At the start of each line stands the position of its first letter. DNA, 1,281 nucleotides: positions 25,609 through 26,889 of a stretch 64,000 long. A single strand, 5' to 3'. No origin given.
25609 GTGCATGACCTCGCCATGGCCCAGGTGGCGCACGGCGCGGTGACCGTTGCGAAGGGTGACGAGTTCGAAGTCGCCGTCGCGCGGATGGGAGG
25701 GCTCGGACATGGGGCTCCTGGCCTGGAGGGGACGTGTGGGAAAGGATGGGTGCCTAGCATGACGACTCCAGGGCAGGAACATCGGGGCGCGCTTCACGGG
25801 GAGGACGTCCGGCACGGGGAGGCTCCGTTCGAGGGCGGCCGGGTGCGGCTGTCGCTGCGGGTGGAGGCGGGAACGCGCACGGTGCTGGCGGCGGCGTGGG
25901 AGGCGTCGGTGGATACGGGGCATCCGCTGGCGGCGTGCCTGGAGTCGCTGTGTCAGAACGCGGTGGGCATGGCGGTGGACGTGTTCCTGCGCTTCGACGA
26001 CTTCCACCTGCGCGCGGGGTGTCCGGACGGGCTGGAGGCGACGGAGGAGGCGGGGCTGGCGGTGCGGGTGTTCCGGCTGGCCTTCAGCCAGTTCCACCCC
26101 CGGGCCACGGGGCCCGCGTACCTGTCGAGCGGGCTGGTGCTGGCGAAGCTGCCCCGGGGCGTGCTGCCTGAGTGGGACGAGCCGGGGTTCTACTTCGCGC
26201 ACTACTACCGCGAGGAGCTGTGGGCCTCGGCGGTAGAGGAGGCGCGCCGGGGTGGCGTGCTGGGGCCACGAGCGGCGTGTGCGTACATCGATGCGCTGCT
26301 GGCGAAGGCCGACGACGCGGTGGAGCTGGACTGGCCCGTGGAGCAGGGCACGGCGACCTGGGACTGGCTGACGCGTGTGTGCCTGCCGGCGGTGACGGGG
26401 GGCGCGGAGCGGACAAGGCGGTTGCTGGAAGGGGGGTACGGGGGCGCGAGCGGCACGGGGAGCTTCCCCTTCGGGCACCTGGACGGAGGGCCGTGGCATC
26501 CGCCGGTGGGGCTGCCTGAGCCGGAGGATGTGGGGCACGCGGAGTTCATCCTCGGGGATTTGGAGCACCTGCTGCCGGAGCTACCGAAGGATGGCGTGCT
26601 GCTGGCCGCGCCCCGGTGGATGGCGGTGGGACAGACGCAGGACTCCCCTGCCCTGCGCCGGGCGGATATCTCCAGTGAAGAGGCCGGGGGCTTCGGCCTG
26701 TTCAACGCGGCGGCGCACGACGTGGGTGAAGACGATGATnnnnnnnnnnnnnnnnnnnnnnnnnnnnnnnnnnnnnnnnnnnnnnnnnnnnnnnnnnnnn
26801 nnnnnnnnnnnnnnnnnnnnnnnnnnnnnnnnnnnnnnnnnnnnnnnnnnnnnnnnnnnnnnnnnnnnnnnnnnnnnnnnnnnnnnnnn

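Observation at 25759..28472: Translationally coupled three-gene cassette built around a Cys-rich lipoprotein - candidate polymorphic lipoprotein toxin/immunity module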

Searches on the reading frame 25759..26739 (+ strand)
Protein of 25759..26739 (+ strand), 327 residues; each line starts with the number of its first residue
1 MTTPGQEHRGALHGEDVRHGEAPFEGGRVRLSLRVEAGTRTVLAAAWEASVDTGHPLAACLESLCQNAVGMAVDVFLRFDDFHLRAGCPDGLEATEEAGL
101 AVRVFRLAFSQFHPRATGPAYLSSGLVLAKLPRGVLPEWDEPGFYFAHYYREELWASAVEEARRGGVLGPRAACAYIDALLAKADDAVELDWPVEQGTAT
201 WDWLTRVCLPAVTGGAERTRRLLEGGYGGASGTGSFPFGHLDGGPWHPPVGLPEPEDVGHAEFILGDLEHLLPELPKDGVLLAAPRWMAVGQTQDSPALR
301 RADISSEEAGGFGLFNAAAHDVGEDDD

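Call 3: search_protein_families(library=pfam, proteins=[window:25759-26739:+], max_evalue=1)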
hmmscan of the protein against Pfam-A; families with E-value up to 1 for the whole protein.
window:25759-26739:+ (327 aa): 0 families

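Call 4: search_protein_families(library=ncbifam, proteins=[window:25759-26739:+], max_evalue=1)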
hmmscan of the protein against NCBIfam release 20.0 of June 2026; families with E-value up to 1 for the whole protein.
window:25759-26739:+ (327 aa): 0 families

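Call 11: find_homologous_proteins(query=window:25759-26739:+, max_evalue=0.001)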
Query window:25759-26739:+ (327 aa): 8 proteins with E <= 0.001 among 8000 candidates.
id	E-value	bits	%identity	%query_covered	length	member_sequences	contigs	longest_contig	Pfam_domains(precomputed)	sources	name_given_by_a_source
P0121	1.2e-220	750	100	100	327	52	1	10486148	-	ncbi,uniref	ncbi:hypothetical protein [Corallococcus exiguus]|uniref:hypothetical protein n=2 Tax=Corallococcus 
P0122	2.7e-201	686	92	100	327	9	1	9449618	-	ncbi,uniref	ncbi:hypothetical protein NR800_12435 [Corallococcus interemptor]|uniref:hypothetical protein n=1 Ta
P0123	4.0e-198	676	91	100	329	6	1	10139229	-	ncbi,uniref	ncbi:hypothetical protein [Corallococcus exercitus]|uniref:hypothetical protein n=1 Tax=Corallococcu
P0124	7.5e-187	639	85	100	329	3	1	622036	-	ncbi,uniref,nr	ncbi:hypothetical protein [Corallococcus silvisoli]|uniref:hypothetical protein n=1 Tax=Corallococcu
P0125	1.9e-179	615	83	100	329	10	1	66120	-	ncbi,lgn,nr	ncbi:MAG: hypothetical protein EOO71_05925 [Myxococcaceae bacterium]|nr:MAG: hypothetical protein EO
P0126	3.4e-179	614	90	91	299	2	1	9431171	-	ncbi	-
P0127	7.7e-178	609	82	100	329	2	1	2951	-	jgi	jgi:hypothetical protein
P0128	1.4e-115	404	80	69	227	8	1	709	-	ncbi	ncbi:hypothetical protein, partial [Corallococcus llansteffanensis]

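Call 40: search_protein_families(library=padloc, proteins=[window:25759-26739:+], max_evalue=1)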
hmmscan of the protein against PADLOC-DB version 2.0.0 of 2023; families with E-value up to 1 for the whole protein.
window:25759-26739:+ (327 aa): 0 families

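Call 41: search_protein_families(library=phrogs, proteins=[window:25759-26739:+], max_evalue=1)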
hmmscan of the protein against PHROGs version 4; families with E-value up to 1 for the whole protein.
window:25759-26739:+ (327 aa): 1 family
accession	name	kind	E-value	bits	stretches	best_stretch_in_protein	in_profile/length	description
phrog_37522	-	unknown function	0.36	11.8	0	40-73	2-35/59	-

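Call 57: predict_structure(alignment_id=A4)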
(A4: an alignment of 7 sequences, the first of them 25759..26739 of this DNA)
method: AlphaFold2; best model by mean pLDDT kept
length: 327 residues; sequences in the alignment: 7
mean_pLDDT: 46.1   pTM: 0.45
mean pLDDT of the five models: 46.1, 43.1, 41.4, 35.7, 30.4
residues with pLDDT >= 90: 19; 70-90: 65; 50-70: 21; < 50: 222
segments of 3 or more residues with pLDDT < 50: 1-7, 114-327
pLDDT, mean of each block of 10 residues (from residue 1): 45 83 85 85 89 86 87 61 66 74 77 40 27 24 26 36 31 38 31 30 38 40 31 24 27 25 30 33 27 34 37 24 24
secondary structure, 60 per line:
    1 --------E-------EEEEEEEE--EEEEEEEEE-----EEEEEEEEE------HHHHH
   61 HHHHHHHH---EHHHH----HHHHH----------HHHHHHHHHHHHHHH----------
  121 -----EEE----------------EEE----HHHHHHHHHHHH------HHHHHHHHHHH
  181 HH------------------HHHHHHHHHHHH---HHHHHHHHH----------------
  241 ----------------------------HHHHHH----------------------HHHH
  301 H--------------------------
elements in order: E17-24 E27-35 E41-49 H56-68 H73-76 H81-85 H96-110 E126-128 E145-147 H152-163 H170-182 H201-212 H216-224 H269-274 H297-301

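Call 59: search_solved_structures(query=A4, max_evalue=10, show_alignments=2)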
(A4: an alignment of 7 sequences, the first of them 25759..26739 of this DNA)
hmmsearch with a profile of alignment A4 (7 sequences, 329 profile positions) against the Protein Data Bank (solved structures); distinct sequences matched with E-value up to 10: 4.
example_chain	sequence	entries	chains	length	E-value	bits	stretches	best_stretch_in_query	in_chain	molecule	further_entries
5lxq_B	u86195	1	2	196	0.19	13.9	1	117-202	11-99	Protein tyrosine phosphatase type IVA 1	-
1x24_A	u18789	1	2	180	1.2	11.3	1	127-202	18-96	protein tyrosine phosphatase 4a1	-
1zcl_A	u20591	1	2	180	1.2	11.3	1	127-202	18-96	protein tyrosine phosphatase 4a1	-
3rz2_A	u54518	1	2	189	1.3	11.1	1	127-202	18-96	Protein tyrosine phosphatase type IVA 1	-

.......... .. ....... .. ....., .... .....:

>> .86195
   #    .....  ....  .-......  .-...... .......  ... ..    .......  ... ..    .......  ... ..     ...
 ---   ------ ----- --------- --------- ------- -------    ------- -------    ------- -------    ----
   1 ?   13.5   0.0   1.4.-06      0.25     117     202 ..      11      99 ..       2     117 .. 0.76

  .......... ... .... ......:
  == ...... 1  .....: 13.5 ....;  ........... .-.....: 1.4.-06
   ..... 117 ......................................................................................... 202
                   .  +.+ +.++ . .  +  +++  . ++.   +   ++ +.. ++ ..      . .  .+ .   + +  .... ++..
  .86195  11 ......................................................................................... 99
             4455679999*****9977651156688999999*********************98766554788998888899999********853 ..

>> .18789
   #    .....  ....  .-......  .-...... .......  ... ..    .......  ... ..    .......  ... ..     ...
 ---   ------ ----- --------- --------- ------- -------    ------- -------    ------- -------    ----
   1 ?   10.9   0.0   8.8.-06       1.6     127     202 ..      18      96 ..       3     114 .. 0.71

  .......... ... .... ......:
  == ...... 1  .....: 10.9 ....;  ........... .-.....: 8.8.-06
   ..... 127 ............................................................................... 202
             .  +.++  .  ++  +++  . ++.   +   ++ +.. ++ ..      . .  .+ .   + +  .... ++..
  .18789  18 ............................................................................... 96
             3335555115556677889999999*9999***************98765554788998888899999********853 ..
